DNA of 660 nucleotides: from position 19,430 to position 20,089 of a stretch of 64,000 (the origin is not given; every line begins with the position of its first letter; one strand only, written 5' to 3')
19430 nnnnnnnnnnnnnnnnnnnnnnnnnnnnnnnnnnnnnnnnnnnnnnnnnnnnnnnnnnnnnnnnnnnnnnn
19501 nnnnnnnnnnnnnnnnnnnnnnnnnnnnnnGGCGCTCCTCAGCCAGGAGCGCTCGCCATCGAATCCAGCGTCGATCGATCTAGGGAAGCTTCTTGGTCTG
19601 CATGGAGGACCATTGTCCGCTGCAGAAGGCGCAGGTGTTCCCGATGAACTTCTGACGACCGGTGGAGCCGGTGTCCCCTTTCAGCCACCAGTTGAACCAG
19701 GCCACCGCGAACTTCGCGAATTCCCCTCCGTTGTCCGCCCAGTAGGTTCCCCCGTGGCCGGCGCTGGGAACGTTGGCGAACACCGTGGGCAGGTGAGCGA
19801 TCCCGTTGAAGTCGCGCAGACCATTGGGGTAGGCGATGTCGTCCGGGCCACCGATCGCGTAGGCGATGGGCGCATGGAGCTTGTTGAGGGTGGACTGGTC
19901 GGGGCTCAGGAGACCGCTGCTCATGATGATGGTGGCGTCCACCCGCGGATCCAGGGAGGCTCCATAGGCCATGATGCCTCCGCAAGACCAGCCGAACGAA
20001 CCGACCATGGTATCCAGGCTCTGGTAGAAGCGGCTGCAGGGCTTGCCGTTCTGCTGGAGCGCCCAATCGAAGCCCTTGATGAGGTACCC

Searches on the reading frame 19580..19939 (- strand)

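Call 87: search_protein_families(library=ncbifam, proteins=[window:19580-19939:-], max_evalue=10)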
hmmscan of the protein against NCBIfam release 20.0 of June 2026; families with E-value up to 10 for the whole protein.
window:19580-19939:- (119 aa): 1 family
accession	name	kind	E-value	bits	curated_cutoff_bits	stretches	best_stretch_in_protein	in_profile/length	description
NF005898.0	PRK07868.1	equivalog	0.033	11.9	925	1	12-89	287-364/994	acyl-CoA synthetase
